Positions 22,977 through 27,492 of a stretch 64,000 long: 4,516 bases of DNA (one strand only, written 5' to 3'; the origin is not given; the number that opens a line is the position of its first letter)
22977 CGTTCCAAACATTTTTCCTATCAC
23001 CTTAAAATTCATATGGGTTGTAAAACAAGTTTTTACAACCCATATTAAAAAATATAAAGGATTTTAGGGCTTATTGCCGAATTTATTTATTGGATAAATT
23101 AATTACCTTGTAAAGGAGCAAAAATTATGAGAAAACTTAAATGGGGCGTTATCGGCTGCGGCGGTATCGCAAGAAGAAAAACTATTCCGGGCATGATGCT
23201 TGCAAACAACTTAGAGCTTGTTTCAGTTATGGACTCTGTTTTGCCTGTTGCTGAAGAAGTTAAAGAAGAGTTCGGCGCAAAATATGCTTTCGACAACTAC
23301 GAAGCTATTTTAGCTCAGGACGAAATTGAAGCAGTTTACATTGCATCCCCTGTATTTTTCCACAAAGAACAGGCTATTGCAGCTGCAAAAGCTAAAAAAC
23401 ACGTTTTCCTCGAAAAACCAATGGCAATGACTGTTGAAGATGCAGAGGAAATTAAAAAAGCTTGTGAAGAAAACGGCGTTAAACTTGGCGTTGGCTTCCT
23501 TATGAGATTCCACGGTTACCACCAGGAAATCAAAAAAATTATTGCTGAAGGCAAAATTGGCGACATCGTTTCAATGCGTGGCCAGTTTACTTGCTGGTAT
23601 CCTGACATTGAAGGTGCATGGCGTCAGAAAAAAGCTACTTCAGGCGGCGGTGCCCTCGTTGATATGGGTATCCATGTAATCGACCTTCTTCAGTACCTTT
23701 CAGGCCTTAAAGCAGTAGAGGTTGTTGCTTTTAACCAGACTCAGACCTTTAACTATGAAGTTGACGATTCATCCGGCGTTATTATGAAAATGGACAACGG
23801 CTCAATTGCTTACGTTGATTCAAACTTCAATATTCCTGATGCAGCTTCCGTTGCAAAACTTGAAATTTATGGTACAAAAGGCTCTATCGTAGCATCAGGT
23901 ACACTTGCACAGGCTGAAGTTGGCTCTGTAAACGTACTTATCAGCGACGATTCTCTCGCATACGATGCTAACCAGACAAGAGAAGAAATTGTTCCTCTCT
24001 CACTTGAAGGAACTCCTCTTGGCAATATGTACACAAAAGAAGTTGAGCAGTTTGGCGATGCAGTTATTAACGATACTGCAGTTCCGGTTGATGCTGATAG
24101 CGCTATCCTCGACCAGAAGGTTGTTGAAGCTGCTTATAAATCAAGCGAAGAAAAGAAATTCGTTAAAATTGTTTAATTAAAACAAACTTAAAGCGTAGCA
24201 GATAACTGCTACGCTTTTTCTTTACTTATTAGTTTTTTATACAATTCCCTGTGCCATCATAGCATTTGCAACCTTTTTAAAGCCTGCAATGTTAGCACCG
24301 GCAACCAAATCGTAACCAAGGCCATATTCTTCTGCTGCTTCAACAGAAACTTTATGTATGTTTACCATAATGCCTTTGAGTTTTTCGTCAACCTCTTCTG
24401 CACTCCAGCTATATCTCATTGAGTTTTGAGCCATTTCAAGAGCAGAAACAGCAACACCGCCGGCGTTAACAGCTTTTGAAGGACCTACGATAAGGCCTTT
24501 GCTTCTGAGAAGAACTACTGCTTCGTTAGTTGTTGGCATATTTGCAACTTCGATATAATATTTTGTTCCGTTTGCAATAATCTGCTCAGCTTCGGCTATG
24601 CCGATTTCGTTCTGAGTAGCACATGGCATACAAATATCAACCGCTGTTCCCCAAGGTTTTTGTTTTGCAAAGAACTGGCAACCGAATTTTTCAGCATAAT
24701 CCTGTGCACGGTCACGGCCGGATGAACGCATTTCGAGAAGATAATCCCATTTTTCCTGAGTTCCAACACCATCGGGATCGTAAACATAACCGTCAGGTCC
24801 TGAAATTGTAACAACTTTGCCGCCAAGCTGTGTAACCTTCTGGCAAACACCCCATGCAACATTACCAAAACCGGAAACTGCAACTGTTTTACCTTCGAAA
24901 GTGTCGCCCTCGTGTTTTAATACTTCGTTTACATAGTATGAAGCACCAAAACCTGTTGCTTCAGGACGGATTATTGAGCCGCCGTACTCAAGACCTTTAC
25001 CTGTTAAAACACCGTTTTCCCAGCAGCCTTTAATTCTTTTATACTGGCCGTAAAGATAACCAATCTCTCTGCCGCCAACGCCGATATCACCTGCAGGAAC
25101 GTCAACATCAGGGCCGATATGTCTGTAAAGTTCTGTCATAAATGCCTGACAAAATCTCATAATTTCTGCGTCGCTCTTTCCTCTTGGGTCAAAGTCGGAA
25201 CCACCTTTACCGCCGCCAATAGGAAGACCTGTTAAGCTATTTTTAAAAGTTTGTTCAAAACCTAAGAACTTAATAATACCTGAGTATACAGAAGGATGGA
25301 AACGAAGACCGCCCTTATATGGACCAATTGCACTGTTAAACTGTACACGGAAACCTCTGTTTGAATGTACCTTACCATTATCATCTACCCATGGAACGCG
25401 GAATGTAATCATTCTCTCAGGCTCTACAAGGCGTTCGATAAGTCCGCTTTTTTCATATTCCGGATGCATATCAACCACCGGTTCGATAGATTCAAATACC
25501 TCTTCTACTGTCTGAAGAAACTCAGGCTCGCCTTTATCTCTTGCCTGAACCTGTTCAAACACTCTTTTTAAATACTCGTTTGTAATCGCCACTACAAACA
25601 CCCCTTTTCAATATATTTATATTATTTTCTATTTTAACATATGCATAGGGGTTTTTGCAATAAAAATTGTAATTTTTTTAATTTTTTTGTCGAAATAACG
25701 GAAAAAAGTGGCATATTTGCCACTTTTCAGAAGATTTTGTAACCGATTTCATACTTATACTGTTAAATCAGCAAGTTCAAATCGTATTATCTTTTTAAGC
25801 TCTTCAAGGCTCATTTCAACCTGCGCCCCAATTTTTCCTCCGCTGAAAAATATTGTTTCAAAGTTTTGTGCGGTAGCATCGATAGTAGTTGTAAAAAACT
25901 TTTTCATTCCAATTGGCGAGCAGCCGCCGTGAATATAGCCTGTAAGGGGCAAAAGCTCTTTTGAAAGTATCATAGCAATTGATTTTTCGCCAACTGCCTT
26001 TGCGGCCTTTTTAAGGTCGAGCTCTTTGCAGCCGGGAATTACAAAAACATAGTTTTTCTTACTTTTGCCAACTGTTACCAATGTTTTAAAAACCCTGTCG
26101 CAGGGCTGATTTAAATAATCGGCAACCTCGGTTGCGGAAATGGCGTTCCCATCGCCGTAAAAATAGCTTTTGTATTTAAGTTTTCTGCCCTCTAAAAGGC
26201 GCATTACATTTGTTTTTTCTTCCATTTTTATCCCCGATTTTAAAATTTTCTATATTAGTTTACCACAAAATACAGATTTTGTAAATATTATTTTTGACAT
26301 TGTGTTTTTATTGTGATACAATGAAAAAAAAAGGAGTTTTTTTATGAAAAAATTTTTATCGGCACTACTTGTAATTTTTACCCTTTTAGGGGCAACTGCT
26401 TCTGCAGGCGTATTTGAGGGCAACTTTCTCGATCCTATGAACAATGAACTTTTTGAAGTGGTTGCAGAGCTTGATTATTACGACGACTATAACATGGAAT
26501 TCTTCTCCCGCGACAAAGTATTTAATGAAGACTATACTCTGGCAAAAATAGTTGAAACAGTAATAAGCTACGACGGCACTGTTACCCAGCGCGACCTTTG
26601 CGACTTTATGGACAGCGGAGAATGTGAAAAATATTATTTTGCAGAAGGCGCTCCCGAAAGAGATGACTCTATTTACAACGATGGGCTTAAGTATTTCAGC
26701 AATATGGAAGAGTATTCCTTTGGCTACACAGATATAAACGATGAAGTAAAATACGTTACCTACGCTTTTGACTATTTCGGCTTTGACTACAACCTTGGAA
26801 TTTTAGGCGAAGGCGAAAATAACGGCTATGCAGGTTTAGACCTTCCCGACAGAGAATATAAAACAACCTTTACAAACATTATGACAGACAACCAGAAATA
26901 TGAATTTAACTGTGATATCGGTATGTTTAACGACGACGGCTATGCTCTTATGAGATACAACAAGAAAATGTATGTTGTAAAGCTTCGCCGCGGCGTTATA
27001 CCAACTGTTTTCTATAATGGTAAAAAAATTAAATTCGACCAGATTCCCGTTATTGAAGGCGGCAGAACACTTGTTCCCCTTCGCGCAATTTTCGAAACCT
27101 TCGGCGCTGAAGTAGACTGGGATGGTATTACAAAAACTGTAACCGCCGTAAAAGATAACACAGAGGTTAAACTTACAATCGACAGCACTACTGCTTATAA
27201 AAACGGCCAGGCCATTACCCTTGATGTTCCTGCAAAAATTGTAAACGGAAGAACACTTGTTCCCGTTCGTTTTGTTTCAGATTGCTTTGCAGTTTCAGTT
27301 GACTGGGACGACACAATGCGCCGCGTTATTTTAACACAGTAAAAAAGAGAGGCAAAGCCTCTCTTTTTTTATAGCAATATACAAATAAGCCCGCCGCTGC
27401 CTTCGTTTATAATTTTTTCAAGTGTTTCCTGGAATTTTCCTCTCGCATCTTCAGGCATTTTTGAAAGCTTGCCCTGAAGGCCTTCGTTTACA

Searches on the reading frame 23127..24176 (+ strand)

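Call 45: search_protein_families(library=pfam, proteins=[window:23127-24176:+])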
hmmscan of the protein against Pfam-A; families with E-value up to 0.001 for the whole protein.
window:23127-24176:+ (349 aa): 5 families
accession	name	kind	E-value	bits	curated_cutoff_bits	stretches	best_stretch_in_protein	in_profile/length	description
PF22725.1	GFO_IDH_MocA_C3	-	1.1e-31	109.8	27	1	132-255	1-124/124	GFO/IDH/MocA C-terminal domain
PF01408.29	GFO_IDH_MocA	-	2.5e-31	109.3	24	1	4-124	1-120/120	Oxidoreductase family, NAD-binding Rossmann fold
PF02894.22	GFO_IDH_MocA_C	-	1e-29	104.4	22.9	1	136-348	1-218/218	Oxidoreductase family, C-terminal alpha/beta domain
PF22685.1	Gal80p_C-like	-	8.3e-06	26.5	29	1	134-209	5-86/152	Gal80p, C-terminal domain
PF08635.15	ox_reductase_C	-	0.00025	21.2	22.5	1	130-243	4-109/142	Putative oxidoreductase C terminal domain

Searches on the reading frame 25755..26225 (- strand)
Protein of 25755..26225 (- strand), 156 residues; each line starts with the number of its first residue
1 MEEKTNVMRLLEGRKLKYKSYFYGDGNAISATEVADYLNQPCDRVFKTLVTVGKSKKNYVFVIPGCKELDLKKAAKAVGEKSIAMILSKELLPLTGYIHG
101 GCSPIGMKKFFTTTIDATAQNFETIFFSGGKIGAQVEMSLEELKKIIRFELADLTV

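Call 46: search_protein_families(library=pfam, proteins=[window:25755-26225:-])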
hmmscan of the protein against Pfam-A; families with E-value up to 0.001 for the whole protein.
window:25755-26225:- (156 aa): 1 family
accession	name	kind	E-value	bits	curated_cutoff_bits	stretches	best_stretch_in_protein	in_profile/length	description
PF04073.20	tRNA_edit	-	2.2e-23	83.1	25.5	1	30-145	6-122/123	Aminoacyl-tRNA editing domain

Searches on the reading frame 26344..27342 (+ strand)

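Call 46: search_protein_families(library=pfam, proteins=[window:26344-27342:+])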
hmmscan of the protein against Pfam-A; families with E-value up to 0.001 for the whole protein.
window:26344-27342:+ (332 aa): 1 family
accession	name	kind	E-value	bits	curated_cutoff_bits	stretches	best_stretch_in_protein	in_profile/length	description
PF07833.16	Cu_amine_oxidN1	-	4.4e-40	136.4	24.2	1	224-329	2-107/108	Copper amine oxidase N-terminal domain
